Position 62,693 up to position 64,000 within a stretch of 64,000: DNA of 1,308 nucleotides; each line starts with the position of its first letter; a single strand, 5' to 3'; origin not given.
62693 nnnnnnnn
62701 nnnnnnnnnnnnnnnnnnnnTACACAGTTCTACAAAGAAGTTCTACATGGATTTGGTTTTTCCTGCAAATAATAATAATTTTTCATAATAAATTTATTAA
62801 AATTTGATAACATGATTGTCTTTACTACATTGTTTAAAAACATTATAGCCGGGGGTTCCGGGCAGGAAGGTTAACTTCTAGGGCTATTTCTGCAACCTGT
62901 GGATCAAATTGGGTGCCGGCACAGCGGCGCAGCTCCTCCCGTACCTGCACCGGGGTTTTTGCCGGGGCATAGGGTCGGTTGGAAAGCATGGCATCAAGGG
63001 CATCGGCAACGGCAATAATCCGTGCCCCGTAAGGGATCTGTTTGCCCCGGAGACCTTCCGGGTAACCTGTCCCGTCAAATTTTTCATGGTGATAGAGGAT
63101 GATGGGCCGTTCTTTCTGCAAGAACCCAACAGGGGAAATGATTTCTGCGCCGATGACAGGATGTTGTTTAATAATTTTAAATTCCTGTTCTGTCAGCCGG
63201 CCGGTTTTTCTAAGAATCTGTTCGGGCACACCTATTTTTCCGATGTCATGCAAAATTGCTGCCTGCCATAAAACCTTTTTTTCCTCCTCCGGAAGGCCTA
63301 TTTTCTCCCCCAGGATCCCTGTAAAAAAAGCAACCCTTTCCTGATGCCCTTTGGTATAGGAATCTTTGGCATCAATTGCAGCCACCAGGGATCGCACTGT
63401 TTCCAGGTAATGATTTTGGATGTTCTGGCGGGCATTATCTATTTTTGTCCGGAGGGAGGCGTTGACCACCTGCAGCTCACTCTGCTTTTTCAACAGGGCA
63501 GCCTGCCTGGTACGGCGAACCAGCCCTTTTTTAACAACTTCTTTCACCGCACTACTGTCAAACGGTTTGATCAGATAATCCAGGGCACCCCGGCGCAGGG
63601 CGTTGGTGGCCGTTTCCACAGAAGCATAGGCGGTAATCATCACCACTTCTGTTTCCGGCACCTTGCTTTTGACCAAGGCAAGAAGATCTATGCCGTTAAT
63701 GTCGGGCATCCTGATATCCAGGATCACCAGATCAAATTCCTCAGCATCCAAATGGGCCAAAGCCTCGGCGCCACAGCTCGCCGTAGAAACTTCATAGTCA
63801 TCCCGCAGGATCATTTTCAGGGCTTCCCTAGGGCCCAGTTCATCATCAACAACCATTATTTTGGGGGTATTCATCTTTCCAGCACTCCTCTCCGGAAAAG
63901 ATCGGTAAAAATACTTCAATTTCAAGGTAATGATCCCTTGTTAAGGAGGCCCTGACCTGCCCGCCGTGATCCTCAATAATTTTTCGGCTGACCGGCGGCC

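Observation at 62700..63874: HD-GYP response regulator, a triple TTCTACA direct repeat and the riboswitch form a c-di-GMP control module for the Tad locus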

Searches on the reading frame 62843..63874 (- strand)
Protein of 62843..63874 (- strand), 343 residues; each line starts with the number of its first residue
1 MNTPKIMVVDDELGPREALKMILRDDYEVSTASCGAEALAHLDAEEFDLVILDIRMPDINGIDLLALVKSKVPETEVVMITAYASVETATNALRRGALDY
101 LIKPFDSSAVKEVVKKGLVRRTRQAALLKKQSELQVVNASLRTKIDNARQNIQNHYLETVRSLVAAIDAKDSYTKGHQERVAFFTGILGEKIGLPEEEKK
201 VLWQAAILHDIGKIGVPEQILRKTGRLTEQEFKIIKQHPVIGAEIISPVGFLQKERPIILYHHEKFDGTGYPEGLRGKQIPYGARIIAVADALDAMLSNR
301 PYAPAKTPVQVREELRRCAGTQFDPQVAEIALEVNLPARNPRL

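Call 8: search_protein_families(library=pfam, proteins=[window:62843-63874:-])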
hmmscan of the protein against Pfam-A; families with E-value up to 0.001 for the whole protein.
window:62843-63874:- (343 aa): 3 families
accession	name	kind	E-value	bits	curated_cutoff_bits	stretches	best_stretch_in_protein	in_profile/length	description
PF13487.12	HD_5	-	1.5e-36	126.1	27.2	1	164-327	4-170/170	HD domain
PF00072.30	Response_reg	-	7.5e-28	97.4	30.2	1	6-114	1-110/111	Response regulator receiver domain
PF01966.28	HD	-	1.1e-23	84.2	22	1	176-296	3-116/116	HD domain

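Call 9: find_homologous_proteins(query=window:62843-63874:-, max_evalue=1e-30)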
Query window:62843-63874:- (343 aa): 7192 proteins with E <= 1e-30 among 8000 candidates; the best 120 are listed.
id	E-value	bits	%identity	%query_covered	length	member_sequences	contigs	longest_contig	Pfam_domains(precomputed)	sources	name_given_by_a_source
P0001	4.2e-220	748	100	100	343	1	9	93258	PF13487.13,PF01966.29,PF00072.31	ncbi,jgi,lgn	ncbi:MAG: HD domain-containing phosphohydrolase [Dethiobacteria bacterium]|jgi:putative two-componen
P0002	1.0e-194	664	87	100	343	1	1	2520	PF13487.13,PF01966.29,PF00072.31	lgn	-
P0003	6.1e-191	652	88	99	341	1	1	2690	PF13487.13,PF01966.29,PF00072.31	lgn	-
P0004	3.4e-171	587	80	100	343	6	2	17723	PF13487.13,PF01966.29,PF00072.31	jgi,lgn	jgi:putative two-component system response regulator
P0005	7.1e-167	573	78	100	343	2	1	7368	PF13487.13,PF01966.29,PF00072.31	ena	-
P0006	1.7e-164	565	77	99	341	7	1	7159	PF13487.13,PF01966.29,PF00072.31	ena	-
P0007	7.9e-158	543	74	100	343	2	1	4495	PF13487.13,PF01966.29,PF00072.31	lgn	-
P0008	2.0e-157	542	74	98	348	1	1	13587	PF13487.13,PF01966.29,PF00072.31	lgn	-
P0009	7.2e-157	540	74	99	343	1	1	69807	PF13487.13,PF01966.29,PF00072.31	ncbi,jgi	jgi:putative nucleotidyltransferase with HDIG domain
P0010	2.7e-153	528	71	100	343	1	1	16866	PF13487.13,PF01966.29,PF00072.31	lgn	-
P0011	3.7e-153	528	73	99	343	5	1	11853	PF13487.13,PF01966.29,PF00072.31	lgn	-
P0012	1.4e-152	526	71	99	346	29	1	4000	PF13487.13,PF01966.29,PF00072.31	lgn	-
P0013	1.9e-152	525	72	100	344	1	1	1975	PF13487.13,PF01966.29,PF00072.31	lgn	-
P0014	2.6e-152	525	72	99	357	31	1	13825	PF13487.13,PF01966.29,PF00072.31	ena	-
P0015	4.4e-152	524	73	99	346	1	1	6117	PF13487.13,PF01966.29,PF00072.31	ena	-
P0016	2.9e-151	521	74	98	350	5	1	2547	PF13487.13,PF01966.29,PF00072.31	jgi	jgi:putative nucleotidyltransferase with HDIG domain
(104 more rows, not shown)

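Call 10: find_encoding_contigs(protein=window:62843-63874:-, flank=10000, max_places=6)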
Protein window:62843-63874:- (343 aa): 13 contigs read that carry it; 6 places shown.
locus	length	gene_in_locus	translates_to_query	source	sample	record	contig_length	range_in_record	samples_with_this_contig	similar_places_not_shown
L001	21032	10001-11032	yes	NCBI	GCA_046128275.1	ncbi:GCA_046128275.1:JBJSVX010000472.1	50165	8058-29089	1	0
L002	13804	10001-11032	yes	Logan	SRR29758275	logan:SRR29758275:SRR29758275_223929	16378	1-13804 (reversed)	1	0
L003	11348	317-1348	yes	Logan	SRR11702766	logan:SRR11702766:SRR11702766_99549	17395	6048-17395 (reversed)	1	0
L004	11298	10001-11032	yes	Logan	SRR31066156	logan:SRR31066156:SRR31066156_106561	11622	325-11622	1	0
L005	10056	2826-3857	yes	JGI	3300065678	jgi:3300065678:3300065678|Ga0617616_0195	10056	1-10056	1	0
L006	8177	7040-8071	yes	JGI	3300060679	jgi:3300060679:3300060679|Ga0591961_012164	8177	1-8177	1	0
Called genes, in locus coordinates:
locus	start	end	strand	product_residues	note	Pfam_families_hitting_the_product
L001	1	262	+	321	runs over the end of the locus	PF00248:Aldo_ket_red, PF00037:Fer4, PF12797:Fer4_2 (faint), PF12838:Fer4_7, PF13187:Fer4_9 (weak), PF13237:Fer4_10 (weak), PF14697:Fer4_21 (weak)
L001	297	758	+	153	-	PF03652:RuvX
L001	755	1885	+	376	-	PF02618:YceG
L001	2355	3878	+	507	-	PF00905:Transpeptidase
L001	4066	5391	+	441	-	PF00109:ketoacyl-synt, PF02801:Ketoacyl-synt_C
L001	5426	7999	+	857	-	PF16927:HisKA_7TM, PF01590:GAF (weak), PF13185:GAF_2, PF13492:GAF_3 (weak), PF00989:PAS, PF13188:PAS_8 (faint), PF00512:HisKA, PF02518:HATPase_c, +1 more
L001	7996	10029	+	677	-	PF01590:GAF (weak), PF00989:PAS, PF08448:PAS_4 (weak), PF00512:HisKA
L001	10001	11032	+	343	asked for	PF00072:Response_reg, PF13487:HD_5, PF01966:HD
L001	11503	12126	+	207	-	PF00437:T2SSE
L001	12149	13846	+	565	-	PF00437:T2SSE, PF16976:RcpC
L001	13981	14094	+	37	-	-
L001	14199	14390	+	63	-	PF04964:Flp_Fap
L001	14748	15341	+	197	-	PF01478:Peptidase_A24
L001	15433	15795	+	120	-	PF07811:TadE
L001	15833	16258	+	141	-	PF07811:TadE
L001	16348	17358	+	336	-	PF13400:Tad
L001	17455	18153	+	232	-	PF08666:SAF, PF16976:RcpC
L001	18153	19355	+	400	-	PF00072:Response_reg (faint), PF00142:Fer4_NifH (weak), PF01656:CbiA, PF06564:CBP_BcsQ (faint), PF10609:ParA, PF13614:AAA_31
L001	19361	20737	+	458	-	PF00437:T2SSE, PF27713:UCP018868 (weak)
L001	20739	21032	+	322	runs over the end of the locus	PF00482:T2SSF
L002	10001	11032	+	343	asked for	PF00072:Response_reg, PF13487:HD_5, PF01966:HD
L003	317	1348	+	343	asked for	PF00072:Response_reg, PF13487:HD_5, PF01966:HD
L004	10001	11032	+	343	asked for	PF00072:Response_reg, PF13487:HD_5, PF01966:HD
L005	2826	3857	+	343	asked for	PF00072:Response_reg, PF13487:HD_5, PF01966:HD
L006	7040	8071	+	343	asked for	PF00072:Response_reg, PF13487:HD_5, PF01966:HD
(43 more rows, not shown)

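Call 14: find_related_loci(query=A2, collection=genome_contigs, flank=4000)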
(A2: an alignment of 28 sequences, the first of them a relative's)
Query A2 (343 aa) in genome_contigs; peptide patterns used: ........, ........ (x = any residue, [..] = any of these).
599 stretches matched a pattern (row limit reached: there are more); 512 encode a relative of the query (tblastn E <= 1e-3); the best 80 are kept; 80 distinct loci.
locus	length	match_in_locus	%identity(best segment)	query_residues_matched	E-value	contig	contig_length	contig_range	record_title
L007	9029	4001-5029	74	1-343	1e-169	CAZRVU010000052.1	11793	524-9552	MAG TPA_asm: uncultured Desulfovibrionaceae bacterium isolate binchicken_co39_631 genome assembly, contig: NODE_12988_le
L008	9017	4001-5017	74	1-339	2e-167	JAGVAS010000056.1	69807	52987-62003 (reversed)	MAG: Desulfovibrio sp. isolate DeMMO6_36 c_000000010327, whole genome shotgun sequence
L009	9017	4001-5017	71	1-339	4e-163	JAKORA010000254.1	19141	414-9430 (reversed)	MAG: Bacillota bacterium isolate all_maxbin.237 k201_1305269, whole genome shotgun sequence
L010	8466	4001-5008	74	2-337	8e-163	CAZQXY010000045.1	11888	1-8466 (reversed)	MAG TPA_asm: uncultured Desulfovibrionaceae bacterium isolate binchicken_co39_542 genome assembly, contig: NODE_12863_le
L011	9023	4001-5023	71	2-342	3e-160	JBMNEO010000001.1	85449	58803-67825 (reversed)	MAG: Dethiobacteria bacterium isolate SBF912LR0HQ0054 contig_18070, whole genome shotgun sequence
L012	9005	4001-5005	68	5-339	1e-150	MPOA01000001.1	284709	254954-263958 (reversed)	MAG: Candidatus Desulfopertinax cowenii isolate modA32 2615922360, whole genome shotgun sequence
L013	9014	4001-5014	67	2-339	7e-149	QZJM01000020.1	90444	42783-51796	MAG: Dethiobacter sp. isolate SURF_39 Ga0104751_1000213, whole genome shotgun sequence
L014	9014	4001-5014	67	5-342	9e-149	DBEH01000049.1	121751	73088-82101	MAG TPA_asm: Firmicutes bacterium UBA911 UBA911_contig_101, whole genome shotgun sequence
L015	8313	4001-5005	63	2-336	4e-145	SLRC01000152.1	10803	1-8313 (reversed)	MAG: Syntrophomonadaceae bacterium isolate CSSed165cm_560 CSSed16-5cm-22690, whole genome shotgun sequence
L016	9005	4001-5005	63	2-336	2e-142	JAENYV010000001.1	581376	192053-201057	MAG: Dethiobacter alkaliphilus isolate BL5_bin.7 BL5_bin7_NODE_6_length_581376_cov_24.251844, whole genome shotgun seque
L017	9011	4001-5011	62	2-338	6e-142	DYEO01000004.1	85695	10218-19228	MAG TPA_asm: Dethiobacter sp. isolate Tomsk_51_21 Tomsk_k141_3572, whole genome shotgun sequence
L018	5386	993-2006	62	1-338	2e-142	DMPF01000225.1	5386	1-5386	MAG TPA_asm: Bacillota bacterium isolate UBA8154 contig_8049, whole genome shotgun sequence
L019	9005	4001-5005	62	5-339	2e-136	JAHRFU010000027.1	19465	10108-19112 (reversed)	MAG: Desulforudis sp. isolate J_13 k141_100993, whole genome shotgun sequence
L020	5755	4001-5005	61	2-336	4e-136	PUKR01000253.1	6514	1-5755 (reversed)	MAG: Syntrophomonadaceae bacterium isolate B1Sed10_74m B1-Sed10-C18694, whole genome shotgun sequence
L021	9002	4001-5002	60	5-338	5e-133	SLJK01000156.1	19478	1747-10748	MAG: Syntrophomonadaceae bacterium isolate CSSed165cm_235 CSSed16-5cm-6883, whole genome shotgun sequence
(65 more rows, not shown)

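Call 18: find_encoding_contigs(protein=P0002, flank=3000, max_places=3)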
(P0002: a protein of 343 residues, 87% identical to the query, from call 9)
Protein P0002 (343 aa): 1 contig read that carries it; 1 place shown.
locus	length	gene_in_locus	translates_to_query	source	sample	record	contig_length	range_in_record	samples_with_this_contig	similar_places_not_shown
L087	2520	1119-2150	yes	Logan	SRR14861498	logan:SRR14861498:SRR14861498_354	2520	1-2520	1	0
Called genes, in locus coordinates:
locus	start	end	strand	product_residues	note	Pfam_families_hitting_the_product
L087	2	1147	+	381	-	?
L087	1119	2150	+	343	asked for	PF00072:Response_reg, PF13487:HD_5, PF01966:HD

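Call 19: find_encoding_contigs(protein=P0003, flank=3000, max_places=3)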
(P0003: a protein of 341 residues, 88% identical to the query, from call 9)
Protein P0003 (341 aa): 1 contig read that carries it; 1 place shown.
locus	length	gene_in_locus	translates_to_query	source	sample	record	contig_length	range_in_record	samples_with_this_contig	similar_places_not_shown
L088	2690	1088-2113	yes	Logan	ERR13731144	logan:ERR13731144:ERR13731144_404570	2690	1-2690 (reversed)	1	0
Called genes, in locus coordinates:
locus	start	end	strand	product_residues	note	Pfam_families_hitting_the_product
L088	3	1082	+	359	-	?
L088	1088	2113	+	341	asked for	PF00072:Response_reg, PF13487:HD_5, PF01966:HD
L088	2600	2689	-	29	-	?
